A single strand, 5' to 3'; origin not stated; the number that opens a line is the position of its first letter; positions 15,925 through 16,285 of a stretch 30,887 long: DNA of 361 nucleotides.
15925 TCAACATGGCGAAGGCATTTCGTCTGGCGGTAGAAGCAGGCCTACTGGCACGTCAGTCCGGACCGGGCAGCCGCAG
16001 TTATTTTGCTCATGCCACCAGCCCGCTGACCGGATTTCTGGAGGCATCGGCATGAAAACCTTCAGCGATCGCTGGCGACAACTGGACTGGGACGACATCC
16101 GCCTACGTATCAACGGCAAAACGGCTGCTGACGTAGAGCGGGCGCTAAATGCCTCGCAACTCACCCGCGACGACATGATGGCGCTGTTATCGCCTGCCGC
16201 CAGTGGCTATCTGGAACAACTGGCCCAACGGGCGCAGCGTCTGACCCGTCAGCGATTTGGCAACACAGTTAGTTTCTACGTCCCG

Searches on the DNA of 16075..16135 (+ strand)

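Call 24: search_dna_similar(query=window:16075-16135:+, collection=ecoli_genomes, mode=near, max_rows=5)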
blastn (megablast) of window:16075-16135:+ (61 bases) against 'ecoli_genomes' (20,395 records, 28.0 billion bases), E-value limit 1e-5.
Records with a match: 4431; places in all: 4432; records where one place covers at least 80% of the query: 4431.
Genomes with a match: 4431 of 5426; with a place that covers at least 80% of the query: 4431. Places per genome that has any: lowest 1, median 1, highest 2. On chromosomes: 4430 places; on plasmids: 2.
Best place of each record, by identity: 95-99% 4414; 90-95% 17.
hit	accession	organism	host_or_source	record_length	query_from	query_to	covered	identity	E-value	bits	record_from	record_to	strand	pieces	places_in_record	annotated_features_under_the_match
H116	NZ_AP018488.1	Escherichia coli O157:H7 strain PV15-279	Homo sapiens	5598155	1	61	100%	98.4%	2e-21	108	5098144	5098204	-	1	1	thiH: 2-iminoacetate synthase ThiH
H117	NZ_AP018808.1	Escherichia coli strain E2865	Bos taurus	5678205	1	61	100%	98.4%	2e-21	108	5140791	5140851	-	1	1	thiH: 2-iminoacetate synthase ThiH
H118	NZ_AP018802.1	Escherichia coli strain E2863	Bos taurus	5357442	1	61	100%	98.4%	2e-21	108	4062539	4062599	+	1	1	thiH: 2-iminoacetate synthase ThiH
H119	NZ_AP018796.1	Escherichia coli strain E2855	Bos taurus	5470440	1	61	100%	98.4%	2e-21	108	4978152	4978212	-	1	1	thiH: 2-iminoacetate synthase ThiH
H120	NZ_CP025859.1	Escherichia coli strain 504239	Homo sapiens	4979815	1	61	100%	98.4%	2e-21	108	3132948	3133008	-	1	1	thiH: 2-iminoacetate synthase ThiH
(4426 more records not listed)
